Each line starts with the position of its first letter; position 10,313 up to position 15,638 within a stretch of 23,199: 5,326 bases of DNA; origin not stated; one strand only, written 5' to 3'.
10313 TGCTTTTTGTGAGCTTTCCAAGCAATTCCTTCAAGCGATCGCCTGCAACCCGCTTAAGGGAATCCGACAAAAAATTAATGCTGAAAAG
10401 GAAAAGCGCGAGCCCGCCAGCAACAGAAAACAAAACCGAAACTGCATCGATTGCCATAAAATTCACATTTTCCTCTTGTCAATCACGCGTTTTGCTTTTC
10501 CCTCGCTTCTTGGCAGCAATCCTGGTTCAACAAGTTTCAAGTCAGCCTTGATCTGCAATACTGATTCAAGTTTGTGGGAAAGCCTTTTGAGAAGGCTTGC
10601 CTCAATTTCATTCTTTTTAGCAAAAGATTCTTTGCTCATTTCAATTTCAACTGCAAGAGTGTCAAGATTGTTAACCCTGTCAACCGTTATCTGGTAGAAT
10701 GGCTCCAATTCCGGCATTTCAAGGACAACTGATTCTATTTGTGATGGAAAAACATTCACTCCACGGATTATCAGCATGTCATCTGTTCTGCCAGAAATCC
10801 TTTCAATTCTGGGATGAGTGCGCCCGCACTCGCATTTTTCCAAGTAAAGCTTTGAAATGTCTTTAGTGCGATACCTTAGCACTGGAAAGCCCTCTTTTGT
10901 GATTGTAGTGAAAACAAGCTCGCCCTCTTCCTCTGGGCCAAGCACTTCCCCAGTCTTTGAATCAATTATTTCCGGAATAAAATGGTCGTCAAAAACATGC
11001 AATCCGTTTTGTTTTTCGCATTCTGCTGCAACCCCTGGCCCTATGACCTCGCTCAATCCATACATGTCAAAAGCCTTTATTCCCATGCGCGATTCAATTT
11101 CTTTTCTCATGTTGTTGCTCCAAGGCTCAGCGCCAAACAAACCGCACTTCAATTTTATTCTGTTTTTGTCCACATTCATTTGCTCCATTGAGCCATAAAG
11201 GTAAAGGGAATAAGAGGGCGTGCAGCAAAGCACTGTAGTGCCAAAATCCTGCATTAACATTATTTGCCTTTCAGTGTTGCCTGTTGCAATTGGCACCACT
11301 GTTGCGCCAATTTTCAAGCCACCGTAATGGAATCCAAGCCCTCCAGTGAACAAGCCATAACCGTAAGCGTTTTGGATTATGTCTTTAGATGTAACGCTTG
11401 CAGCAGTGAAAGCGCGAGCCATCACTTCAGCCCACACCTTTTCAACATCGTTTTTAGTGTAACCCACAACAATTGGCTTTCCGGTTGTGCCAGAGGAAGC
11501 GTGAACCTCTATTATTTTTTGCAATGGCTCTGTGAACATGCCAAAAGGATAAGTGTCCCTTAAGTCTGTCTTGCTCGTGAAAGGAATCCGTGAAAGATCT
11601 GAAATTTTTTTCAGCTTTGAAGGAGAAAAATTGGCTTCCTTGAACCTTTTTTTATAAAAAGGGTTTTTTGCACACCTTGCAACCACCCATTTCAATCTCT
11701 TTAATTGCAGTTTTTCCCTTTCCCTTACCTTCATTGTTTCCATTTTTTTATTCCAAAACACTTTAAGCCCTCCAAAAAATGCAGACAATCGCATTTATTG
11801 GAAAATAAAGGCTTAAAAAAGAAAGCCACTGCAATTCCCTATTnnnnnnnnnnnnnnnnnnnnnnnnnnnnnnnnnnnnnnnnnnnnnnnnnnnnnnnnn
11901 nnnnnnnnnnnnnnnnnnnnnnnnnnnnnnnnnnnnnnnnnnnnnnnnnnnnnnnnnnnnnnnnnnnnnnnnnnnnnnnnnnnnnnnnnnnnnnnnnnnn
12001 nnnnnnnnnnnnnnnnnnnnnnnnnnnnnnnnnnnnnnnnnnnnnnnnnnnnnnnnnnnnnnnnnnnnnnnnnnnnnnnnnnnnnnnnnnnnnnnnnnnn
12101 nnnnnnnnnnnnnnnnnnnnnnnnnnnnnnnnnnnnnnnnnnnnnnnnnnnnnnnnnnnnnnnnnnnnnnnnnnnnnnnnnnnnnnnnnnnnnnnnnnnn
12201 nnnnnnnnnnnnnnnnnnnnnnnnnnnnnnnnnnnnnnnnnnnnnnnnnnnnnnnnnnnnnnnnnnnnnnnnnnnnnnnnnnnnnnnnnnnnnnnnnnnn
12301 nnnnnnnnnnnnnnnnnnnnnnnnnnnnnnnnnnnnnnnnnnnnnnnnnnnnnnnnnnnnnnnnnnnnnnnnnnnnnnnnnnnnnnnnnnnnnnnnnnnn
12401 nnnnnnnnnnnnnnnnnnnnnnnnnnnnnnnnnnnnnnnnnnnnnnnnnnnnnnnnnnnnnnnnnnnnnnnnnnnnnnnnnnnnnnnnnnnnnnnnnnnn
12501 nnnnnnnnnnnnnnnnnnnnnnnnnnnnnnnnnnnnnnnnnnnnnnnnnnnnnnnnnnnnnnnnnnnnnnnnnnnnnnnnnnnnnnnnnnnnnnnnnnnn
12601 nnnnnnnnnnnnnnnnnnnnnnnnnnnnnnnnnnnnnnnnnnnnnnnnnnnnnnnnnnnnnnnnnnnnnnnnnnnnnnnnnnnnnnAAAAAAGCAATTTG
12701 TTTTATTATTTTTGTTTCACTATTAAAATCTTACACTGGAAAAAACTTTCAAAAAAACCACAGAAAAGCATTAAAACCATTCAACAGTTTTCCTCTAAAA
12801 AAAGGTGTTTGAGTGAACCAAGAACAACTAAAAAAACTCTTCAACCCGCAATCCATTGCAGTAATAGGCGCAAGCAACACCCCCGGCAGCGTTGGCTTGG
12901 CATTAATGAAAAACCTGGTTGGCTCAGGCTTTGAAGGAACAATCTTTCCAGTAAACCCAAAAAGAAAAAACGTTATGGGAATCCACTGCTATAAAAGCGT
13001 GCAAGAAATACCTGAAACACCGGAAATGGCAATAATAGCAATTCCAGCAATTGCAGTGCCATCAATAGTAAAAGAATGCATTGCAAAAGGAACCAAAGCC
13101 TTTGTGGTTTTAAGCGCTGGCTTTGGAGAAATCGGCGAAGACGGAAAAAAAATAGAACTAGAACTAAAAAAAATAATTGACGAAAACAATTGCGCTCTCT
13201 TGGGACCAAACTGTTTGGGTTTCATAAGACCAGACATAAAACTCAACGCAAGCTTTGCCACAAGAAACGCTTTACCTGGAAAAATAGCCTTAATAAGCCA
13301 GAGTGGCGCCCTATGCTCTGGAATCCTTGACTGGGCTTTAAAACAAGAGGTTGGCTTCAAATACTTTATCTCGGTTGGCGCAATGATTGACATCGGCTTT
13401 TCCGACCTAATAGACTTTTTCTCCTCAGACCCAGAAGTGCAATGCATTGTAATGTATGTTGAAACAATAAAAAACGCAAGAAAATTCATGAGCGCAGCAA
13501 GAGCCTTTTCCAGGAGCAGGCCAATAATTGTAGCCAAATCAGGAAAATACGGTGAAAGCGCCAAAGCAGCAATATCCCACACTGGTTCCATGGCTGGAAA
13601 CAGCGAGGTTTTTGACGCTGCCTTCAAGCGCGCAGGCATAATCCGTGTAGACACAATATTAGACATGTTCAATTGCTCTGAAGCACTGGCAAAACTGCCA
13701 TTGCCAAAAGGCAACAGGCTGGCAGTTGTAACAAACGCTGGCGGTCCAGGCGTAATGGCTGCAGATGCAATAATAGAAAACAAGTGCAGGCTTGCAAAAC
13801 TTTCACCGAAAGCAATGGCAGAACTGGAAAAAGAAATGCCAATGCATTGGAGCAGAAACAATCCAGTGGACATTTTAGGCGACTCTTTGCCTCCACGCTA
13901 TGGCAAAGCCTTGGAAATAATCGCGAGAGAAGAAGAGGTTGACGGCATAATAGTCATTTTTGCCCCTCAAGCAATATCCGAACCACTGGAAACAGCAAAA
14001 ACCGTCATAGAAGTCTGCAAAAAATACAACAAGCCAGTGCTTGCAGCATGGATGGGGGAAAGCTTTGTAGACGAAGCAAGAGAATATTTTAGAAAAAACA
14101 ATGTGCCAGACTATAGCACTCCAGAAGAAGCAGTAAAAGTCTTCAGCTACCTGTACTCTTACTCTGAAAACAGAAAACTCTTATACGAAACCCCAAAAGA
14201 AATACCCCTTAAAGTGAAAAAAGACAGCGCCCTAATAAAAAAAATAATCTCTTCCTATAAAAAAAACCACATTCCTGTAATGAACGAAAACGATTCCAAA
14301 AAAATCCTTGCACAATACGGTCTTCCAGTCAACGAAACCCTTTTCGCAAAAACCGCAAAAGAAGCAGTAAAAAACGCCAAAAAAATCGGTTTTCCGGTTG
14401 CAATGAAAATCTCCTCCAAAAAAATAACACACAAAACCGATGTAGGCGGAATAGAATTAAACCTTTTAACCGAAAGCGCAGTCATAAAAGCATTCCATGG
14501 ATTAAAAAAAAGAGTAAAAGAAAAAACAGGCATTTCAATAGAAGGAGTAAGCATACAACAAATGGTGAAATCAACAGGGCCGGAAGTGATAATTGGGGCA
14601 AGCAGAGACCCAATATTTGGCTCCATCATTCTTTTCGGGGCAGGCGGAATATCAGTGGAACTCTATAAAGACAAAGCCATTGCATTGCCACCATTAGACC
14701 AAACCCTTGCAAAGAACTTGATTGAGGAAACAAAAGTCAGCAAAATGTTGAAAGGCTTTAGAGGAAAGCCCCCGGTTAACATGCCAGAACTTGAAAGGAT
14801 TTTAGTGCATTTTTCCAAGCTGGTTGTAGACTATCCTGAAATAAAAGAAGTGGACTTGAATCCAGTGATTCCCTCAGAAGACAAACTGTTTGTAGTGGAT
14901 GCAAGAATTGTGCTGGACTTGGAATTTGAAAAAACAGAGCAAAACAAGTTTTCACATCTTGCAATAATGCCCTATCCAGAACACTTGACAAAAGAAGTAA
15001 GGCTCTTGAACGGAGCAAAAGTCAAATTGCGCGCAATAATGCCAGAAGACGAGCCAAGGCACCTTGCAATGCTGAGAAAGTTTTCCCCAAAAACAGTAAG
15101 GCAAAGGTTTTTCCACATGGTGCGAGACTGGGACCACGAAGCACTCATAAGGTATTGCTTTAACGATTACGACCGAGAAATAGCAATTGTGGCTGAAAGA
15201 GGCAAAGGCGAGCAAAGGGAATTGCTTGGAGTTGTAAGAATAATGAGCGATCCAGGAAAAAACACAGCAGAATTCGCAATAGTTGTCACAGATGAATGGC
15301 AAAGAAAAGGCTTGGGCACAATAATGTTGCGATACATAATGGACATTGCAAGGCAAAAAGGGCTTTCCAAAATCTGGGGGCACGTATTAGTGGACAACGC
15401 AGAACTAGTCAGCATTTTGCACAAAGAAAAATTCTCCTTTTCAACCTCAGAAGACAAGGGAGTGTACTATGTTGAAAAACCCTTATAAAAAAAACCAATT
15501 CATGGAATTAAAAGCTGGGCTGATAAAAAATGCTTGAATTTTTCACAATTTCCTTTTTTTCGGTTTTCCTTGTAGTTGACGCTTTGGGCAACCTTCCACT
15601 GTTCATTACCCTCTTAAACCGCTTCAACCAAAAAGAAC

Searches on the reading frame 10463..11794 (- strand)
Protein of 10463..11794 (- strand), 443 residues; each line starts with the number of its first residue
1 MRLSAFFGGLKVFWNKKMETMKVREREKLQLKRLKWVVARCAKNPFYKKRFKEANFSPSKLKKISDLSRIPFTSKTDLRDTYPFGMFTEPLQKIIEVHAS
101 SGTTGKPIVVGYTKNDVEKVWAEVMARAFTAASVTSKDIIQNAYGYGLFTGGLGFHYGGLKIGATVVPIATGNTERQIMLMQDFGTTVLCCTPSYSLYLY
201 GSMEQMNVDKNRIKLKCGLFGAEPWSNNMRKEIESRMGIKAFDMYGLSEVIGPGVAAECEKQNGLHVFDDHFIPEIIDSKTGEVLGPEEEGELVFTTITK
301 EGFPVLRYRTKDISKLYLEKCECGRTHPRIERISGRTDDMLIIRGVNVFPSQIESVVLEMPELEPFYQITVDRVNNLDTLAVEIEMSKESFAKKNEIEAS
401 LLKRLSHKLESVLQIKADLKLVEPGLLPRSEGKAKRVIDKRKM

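Call 96: search_protein_families(library=pfam, proteins=[window:10463-11794:-], max_evalue=0.00001)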
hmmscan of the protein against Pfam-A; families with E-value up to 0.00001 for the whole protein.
window:10463-11794:- (443 aa): 2 families
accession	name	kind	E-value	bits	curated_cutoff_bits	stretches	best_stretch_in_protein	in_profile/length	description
PF14535.12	AMP-binding_C_2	-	8.1e-31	106.6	25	1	345-441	1-96/96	AMP-binding enzyme C-terminal domain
PF00501.34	AMP-binding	-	5.1e-14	52.3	29.9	1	100-295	170-374/384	AMP-binding enzyme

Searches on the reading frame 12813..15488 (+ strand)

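Call 96: search_protein_families(library=pfam, proteins=[window:12813-15488:+], max_evalue=0.00001)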
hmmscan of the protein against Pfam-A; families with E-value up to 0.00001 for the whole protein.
window:12813-15488:+ (891 aa): 7 families
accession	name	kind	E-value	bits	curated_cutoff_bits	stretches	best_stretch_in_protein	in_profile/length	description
PF13549.11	ATP-grasp_5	-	5e-80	268.4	27.6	1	489-701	9-221/221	ATP-grasp domain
PF13607.11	Succ_CoA_lig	-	1.3e-53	180.9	27.4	1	155-292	1-138/138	Succinyl-CoA ligase like flavodoxin domain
PF13380.12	CoA_binding_2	-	1.3e-23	84.1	22.8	1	14-138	2-114/116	CoA binding domain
PF02629.25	CoA_binding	-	1.6e-14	54.9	22.3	1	12-103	3-97/97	CoA binding domain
PF19045.5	Ligase_CoA_2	-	3.5e-14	53.6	23.7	1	305-453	3-157/162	Ligase-CoA domain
PF00583.31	Acetyltransf_1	-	3.5e-11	43.8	20.7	1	772-864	15-106/116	Acetyltransferase (GNAT) family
PF13302.13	Acetyltransf_3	-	9.4e-07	30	25.4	1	738-871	3-134/138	Acetyltransferase (GNAT) domain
